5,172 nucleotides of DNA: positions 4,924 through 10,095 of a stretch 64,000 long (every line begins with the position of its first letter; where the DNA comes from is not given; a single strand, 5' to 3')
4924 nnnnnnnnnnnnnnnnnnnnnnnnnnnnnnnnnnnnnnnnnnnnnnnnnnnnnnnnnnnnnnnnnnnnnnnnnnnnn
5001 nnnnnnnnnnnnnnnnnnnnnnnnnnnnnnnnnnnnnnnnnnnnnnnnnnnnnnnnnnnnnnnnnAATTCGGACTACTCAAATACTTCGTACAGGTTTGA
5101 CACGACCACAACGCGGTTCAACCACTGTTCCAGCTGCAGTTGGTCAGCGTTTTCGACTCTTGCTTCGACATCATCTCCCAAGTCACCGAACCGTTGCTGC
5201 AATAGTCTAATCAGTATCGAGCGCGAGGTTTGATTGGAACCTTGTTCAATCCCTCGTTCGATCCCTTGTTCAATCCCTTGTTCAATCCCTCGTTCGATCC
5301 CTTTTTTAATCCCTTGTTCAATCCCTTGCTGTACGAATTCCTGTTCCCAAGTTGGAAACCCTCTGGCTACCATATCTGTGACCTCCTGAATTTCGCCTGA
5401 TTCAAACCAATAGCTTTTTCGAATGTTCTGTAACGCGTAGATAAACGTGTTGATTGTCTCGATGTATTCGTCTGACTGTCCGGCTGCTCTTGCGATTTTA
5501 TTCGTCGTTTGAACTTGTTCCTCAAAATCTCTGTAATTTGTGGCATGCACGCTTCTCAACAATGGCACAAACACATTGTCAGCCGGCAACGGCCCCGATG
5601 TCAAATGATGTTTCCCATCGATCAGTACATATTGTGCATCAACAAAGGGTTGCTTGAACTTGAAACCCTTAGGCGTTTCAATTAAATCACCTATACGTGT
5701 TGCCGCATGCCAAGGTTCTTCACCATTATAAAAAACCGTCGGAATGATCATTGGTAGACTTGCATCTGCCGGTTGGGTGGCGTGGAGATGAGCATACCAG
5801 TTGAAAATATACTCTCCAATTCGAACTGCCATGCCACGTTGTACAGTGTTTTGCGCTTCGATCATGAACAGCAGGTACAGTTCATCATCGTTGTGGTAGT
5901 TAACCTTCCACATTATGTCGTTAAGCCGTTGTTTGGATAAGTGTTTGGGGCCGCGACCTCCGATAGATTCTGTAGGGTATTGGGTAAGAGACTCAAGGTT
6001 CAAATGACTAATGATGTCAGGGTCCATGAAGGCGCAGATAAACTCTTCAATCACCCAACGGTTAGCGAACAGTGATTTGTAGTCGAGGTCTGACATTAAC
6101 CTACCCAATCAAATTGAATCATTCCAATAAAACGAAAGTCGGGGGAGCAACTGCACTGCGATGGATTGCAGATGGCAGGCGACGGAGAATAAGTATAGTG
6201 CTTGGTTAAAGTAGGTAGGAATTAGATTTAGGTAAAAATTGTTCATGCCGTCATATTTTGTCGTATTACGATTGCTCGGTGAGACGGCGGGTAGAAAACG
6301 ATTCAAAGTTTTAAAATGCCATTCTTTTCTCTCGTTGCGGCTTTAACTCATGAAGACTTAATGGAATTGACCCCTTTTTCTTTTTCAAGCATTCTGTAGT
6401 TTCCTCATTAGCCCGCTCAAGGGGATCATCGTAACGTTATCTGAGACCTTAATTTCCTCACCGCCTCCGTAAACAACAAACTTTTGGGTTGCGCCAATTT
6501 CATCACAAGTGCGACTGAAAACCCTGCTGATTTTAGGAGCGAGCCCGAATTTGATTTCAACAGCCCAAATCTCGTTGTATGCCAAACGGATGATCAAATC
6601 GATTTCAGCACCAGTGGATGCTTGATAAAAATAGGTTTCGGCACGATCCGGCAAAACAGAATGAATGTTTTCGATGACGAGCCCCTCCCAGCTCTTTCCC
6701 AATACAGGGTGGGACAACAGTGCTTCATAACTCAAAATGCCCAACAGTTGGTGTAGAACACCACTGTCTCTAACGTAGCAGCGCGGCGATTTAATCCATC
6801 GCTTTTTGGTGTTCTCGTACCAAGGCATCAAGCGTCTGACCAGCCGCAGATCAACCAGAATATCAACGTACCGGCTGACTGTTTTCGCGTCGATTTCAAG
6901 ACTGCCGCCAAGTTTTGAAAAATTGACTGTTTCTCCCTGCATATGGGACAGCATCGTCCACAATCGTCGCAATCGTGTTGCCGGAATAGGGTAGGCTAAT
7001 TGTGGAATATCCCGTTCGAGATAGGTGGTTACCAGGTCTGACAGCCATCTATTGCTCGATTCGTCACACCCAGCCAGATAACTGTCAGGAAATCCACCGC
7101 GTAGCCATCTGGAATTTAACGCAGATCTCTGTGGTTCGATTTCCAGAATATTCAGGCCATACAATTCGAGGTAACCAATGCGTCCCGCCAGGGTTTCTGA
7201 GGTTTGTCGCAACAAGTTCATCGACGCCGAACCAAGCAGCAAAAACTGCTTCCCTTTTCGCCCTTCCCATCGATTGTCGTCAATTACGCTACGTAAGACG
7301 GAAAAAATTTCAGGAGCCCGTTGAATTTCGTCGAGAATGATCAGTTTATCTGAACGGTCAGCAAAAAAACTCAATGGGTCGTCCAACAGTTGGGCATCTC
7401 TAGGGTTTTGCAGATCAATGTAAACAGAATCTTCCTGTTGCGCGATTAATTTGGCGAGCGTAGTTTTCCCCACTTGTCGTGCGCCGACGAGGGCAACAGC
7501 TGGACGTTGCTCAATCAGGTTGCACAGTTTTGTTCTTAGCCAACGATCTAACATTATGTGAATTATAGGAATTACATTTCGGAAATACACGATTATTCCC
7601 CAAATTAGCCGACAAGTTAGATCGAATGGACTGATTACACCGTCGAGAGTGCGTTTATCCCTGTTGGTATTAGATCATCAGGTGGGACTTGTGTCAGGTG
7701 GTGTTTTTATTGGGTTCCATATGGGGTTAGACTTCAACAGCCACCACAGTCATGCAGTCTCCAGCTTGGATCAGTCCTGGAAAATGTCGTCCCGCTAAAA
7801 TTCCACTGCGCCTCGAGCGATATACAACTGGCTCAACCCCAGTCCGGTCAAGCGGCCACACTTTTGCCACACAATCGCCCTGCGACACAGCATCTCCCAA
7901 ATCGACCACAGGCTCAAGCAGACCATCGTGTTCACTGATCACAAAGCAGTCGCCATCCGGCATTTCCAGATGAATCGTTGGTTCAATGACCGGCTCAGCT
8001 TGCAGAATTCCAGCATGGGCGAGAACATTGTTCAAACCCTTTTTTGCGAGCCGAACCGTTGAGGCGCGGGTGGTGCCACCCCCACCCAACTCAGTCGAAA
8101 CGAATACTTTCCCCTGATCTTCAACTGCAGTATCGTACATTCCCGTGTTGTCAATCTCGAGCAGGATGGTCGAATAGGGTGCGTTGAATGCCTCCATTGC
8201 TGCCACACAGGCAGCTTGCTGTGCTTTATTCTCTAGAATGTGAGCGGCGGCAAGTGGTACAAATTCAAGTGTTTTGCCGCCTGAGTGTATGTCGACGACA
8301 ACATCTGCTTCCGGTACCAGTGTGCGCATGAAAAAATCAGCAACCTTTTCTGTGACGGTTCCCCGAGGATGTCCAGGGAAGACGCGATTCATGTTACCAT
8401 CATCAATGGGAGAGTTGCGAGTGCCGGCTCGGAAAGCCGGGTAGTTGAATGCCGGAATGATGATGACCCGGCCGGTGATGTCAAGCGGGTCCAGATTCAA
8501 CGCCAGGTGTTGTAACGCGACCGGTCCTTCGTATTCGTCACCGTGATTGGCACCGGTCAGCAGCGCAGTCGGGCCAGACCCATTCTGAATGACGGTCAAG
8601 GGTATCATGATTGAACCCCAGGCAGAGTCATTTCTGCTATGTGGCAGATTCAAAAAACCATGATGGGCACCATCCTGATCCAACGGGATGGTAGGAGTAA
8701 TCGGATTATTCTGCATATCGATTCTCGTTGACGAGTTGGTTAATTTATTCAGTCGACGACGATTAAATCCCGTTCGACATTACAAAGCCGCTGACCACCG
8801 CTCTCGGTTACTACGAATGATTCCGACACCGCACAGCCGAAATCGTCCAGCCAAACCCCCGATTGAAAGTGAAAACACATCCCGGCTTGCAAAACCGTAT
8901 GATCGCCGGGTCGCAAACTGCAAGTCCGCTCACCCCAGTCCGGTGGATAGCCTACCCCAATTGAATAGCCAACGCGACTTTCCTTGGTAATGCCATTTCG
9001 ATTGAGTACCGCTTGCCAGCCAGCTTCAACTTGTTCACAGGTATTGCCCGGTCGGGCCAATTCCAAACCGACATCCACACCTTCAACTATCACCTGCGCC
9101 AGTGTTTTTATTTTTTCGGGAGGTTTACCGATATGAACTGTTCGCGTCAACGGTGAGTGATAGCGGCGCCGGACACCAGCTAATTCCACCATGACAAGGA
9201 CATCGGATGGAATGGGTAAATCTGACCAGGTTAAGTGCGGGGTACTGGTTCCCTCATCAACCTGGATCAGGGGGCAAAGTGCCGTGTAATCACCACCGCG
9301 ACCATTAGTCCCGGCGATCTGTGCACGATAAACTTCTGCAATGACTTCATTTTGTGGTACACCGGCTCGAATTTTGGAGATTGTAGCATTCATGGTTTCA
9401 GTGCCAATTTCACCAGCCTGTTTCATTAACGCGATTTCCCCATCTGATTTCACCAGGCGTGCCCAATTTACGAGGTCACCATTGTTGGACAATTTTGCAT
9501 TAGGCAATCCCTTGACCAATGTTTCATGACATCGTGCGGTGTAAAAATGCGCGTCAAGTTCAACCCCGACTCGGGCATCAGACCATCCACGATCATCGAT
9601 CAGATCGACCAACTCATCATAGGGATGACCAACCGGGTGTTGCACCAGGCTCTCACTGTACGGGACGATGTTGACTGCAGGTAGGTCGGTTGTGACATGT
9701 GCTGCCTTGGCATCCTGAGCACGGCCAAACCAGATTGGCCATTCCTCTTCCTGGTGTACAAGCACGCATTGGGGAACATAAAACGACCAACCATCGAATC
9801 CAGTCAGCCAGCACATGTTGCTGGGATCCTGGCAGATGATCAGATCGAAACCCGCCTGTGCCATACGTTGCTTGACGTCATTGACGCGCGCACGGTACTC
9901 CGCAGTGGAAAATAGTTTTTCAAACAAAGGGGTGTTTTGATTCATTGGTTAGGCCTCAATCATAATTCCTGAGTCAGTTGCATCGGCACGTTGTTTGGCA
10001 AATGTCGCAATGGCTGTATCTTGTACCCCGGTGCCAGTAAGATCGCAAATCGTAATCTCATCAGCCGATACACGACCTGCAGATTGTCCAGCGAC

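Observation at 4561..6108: Rpn nuclease followed by a separately translatable tandem copy of its own C-terminal domain, with 12-bp repeat-number variation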

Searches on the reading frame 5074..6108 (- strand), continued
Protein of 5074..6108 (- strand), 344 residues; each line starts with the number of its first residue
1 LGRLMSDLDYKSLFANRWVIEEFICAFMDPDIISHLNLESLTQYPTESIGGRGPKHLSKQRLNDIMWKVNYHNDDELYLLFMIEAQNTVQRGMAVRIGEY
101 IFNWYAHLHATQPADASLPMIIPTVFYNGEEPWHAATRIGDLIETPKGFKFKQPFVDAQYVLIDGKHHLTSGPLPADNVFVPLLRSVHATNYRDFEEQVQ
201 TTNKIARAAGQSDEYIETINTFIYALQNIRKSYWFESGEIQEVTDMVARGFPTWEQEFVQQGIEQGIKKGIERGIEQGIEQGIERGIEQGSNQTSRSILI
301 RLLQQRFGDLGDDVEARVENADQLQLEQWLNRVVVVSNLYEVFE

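Call 41: find_related_loci(query=A5, collection=genome_contigs, flank=3000)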
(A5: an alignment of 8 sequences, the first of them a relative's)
Query A5 (343 aa) in genome_contigs; peptide patterns used: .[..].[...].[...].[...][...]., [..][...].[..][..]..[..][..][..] (x = any residue, [..] = any of these).
600 stretches matched a pattern (row limit reached: there are more); 575 encode a relative of the query (tblastn E <= 1e-3); the best 80 are kept; 80 distinct loci.
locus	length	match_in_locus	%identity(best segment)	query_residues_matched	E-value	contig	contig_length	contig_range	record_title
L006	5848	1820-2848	100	1-343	0e+0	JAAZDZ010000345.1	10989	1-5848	MAG: Alcaligenaceae bacterium isolate AS09scLD_247 258031_AS09, whole genome shotgun sequence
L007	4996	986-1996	66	1-341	6e-147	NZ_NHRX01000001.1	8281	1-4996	Rhodocyclus purpureus strain DSM 168 scaffold0001, whole genome shotgun sequence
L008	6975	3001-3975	65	1-341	3e-145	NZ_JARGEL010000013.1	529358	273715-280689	Extensimonas soli strain H3M7-6 soapdenovo_K_105_13, whole genome shotgun sequence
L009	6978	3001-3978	63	1-342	9e-144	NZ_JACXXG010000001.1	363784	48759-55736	Stutzerimonas kunmingensis strain 28M-8 NODE_1_length_363784_cov_49.7061, whole genome shotgun sequence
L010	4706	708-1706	61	1-341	1e-142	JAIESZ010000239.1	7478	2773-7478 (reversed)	MAG: Burkholderiaceae bacterium isolate co.spades.METABAT.2.5kb_140 c_000000418948, whole genome shotgun sequence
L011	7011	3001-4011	62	1-341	4e-140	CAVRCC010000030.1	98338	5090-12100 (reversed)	MAG: uncultured Gammaproteobacteria bacterium isolate MFD00032.bin.3.53 genome assembly, contig: contig_28980, whole gen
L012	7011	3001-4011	62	1-341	6e-140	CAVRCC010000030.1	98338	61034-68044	MAG: uncultured Gammaproteobacteria bacterium isolate MFD00032.bin.3.53 genome assembly, contig: contig_28980, whole gen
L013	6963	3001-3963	66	1-341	1e-139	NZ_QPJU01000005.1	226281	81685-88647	Extensimonas vulgaris strain DSM 100911 Ga0244581_105, whole genome shotgun sequence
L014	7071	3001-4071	60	1-341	7e-137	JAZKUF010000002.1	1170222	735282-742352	MAG: Candidatus Accumulibacter jenkinsii isolate UW20 Ga0558716_00024, whole genome shotgun sequence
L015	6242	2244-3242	60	1-341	1e-135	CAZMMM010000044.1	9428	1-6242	MAG TPA_asm: uncultured Comamonas sp. isolate SRP192927_co2_216 genome assembly, contig: NODE_14534_length_9428_cov_5.04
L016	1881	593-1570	61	1-342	2e-145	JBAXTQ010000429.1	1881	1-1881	MAG: Methylococcaceae bacterium isolate ELA639 MAG639_429, whole genome shotgun sequence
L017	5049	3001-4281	60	1-341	2e-134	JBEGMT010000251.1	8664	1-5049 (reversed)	MAG: Pseudomonadota bacterium isolate NASQAN2016_083_B_bin.62 scaffold_176143, whole genome shotgun sequence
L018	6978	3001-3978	62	4-341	4e-134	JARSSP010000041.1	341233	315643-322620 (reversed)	MAG: Candidatus Contendobacter sp. isolate SCELSE-3-Con NODE_33_length_341233_cov_117.852277, whole genome shotgun seque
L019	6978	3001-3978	61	4-341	7e-134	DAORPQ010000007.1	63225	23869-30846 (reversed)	MAG TPA_asm: Candidatus Competibacter sp. isolate AMR_MDS_5391 NODE_50_length_63225_cov_28.610084, whole genome shotgun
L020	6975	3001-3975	62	1-341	2e-131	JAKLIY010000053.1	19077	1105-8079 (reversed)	MAG: Proteobacteria bacterium isolate RA.bin98 RA.bin98_53, whole genome shotgun sequence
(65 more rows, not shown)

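Call 55: predict_structure(alignment_id=A3)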
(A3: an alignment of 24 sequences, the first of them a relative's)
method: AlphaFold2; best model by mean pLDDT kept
length: 340 residues; sequences in the alignment: 24
mean_pLDDT: 77.1   pTM: 0.61
mean pLDDT of the five models: 77.1, 76.0, 73.7, 72.6, 72.1
residues with pLDDT >= 90: 117; 70-90: 129; 50-70: 32; < 50: 62
segments of 3 or more residues with pLDDT < 50: 47-58, 233-281
pLDDT, mean of each block of 10 residues (from residue 1): 78 93 90 91 56 49 85 73 84 87 86 87 87 89 71 85 83 92 89 96 96 92 62 45 38 39 37 39 64 92 92 93 92 90
secondary structure, 60 per line:
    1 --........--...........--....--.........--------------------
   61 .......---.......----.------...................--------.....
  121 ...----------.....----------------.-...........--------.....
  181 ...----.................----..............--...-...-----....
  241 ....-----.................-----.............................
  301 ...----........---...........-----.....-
elements in order: H3-10 H13-23 H26-29 E32-40 E61-67 E71-77 H89-107 E116-123 H135-138 E157-160 H161-167 H176-183 H188-204 H209-222 H237-244 H250-266 H272-303 H308-315 H319-329 H335-339

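Call 57: fold_search(model_id=the predicted structure, library=pdb)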
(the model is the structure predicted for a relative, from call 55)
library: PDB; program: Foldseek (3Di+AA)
matches with E <= 10: 332; with E <= 0.001: 0
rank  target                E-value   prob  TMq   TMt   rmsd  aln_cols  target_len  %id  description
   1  1wtd_B                1.5e-01  0.25  0.19  0.22  12.8       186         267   11  Crystal structure of type II restrcition endonuclease, EcoO109I DNA-free form (released 2004-12-14)
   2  9nxx_B                1.6e-01  0.16  0.22  0.21  27.6       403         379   11  LmuA_conformation 1 (released 2025-12-17)
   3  5gkj_B                2.3e-01  0.30  0.15  0.21   8.1       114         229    9  Structure of EndoMS in apo form (released 2016-11-02)
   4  9nxx_D                2.3e-01  0.13  0.18  0.16  28.5       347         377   10  LmuA_conformation 1 (released 2025-12-17)
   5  5i6g_A                2.5e-01  0.30  0.17  0.07   7.7       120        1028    9  Crystal structure of C-terminal variant 2 of Chaetomium thermophilum acetyl-CoA carboxylase (released 2016-04-20)
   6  9nb9_E                2.8e-01  0.44  0.15  0.19   5.8        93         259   11  Viral protein DP71L in complex with phosphorylated eIF2alpha (NTD) and protein phosphatase 1A (D64A), stabilized by G- (released 2025-07-09)
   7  9wuf                  2.9e-01  0.09  0.11  0.04  17.3       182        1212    9  Cryo-EM structure of Upx (released 2026-02-11)
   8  9hr5_A                3.5e-01  0.12  0.13  0.12  16.3       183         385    9  Salmonella enterica Lamassu LmuA nuclease tetramer bound to DNA duplex (released 2025-10-01)
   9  2a42_B                3.7e-01  0.44  0.16  0.20   5.5        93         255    9  Actin-DNAse I Complex (released 2005-11-01)
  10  9hr5_C                3.7e-01  0.16  0.14  0.13  16.5       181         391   10  Salmonella enterica Lamassu LmuA nuclease tetramer bound to DNA duplex (released 2025-10-01)
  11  5i6f_B                4.1e-01  0.21  0.17  0.07   8.5       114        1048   10  Crystal structure of C-terminal variant 1 of Chaetomium thermophilum acetyl-CoA carboxylase (released 2016-04-20)
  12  5i6f_A                4.4e-01  0.21  0.17  0.07   8.5       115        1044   10  Crystal structure of C-terminal variant 1 of Chaetomium thermophilum acetyl-CoA carboxylase (released 2016-04-20)
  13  5trc_A                4.6e-01  0.30  0.15  0.13   6.6       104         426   13  Crystal structure of phosphorylated AC3-AC5 domains of yeast acetyl-CoA carboxylase (released 2016-12-07)
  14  8dgc_A                5.2e-01  0.20  0.21  0.05  16.7       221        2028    9  Avs3 bound to phage PhiV-1 terminase (released 2022-08-03)
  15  7nzm_D                5.8e-01  0.28  0.16  0.20   5.6        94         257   11  Cryo-EM structure of pre-dephosphorylation complex of phosphorylated eIF2alpha with trapped holophosphatase (PP1A_D64A (released 2021-09-29)
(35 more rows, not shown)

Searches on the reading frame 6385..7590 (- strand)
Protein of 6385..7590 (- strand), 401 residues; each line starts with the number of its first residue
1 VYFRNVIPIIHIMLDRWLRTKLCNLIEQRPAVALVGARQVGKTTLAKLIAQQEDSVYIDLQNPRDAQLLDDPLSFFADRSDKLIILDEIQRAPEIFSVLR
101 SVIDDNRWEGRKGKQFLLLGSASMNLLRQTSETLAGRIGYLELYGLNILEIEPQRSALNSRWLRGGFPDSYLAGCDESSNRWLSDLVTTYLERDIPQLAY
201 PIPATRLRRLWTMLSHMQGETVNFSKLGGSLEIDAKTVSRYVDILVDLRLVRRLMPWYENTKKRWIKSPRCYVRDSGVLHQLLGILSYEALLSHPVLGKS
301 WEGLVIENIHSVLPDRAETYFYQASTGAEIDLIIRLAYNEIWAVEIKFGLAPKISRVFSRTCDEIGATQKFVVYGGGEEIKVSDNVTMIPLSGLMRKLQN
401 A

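Call 24: search_protein_families(library=pfam, proteins=[window:6385-7590:-], max_evalue=0.00001)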
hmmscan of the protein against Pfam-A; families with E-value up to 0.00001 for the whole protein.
window:6385-7590:- (401 aa): 3 families
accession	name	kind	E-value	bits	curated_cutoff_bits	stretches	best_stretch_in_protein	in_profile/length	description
PF13635.12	DUF4143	-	3e-40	138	28.1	1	192-348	1-159/160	Domain of unknown function (DUF4143)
PF13173.12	AAA_14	-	3.1e-26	92.3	27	1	29-151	2-128/129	AAA domain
PF13401.12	AAA_22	-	8.9e-06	26.5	27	0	28-67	4-48/130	AAA domain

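Call 25: search_protein_families(library=padloc, proteins=[window:6385-7590:-], max_evalue=0.01)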
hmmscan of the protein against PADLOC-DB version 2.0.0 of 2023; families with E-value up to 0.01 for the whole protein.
window:6385-7590:- (401 aa): 9 families
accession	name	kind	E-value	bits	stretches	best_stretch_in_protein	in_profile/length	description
PDLC04790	PDC-S01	-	7.6e-87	289.7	1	12-396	7-419/422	-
PDLC04789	PDC-S01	-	3.1e-48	162.7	1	13-360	1-354/375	-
PDLC04791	PDC-S01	-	4.2e-26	89.5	1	27-376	16-378/395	-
PDLC04787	PDC-S01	-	5.1e-21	73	1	18-285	16-306/412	-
PDLC04788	PDC-S01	-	3.7e-18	63.7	2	29-148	19-147/448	-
PDLC04786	PDC-S01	-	1.2e-15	55.2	2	28-106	19-113/439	-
PDLC04792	PDC-S01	-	2e-14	51.1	2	13-109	1-115/452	-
PDLC01860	CARF3--CARF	-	0.0044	15.1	1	183-253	122-189/210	-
PDLC04140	mad8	-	0.0049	14.4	1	27-146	25-123/314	mads_8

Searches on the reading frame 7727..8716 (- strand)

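Call 24: search_protein_families(library=pfam, proteins=[window:7727-8716:-], max_evalue=0.00001)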
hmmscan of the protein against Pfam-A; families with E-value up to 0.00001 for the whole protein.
window:7727-8716:- (329 aa): 1 family
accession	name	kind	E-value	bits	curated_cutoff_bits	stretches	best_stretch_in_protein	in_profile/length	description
PF24827.1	AstE_AspA_cat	-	2.6e-45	154.8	25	1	48-234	2-191/192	Succinylglutamate desuccinylase/Aspartoacylase catalytic domain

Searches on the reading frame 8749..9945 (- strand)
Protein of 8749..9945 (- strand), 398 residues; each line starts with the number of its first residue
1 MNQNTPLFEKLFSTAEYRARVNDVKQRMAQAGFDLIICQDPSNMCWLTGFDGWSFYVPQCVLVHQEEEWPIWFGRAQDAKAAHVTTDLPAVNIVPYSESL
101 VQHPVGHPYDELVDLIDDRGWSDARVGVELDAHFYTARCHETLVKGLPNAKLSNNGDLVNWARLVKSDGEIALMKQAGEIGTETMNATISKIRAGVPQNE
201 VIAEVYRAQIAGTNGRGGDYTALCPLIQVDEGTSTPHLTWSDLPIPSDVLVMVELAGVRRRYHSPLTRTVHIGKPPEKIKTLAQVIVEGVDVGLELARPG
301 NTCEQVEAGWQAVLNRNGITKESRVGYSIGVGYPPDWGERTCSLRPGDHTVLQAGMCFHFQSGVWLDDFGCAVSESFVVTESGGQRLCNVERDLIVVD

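Call 24: search_protein_families(library=pfam, proteins=[window:8749-9945:-], max_evalue=0.00001)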
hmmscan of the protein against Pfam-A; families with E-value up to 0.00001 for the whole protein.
window:8749-9945:- (398 aa): 2 families
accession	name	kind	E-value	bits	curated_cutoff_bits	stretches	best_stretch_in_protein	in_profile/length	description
PF00557.29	Peptidase_M24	-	5.3e-30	105.2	23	1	173-381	2-208/208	Metallopeptidase family M24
PF01321.24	Creatinase_N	-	9.6e-15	55.7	22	1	20-165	1-128/128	Creatinase/Prolidase N-terminal domain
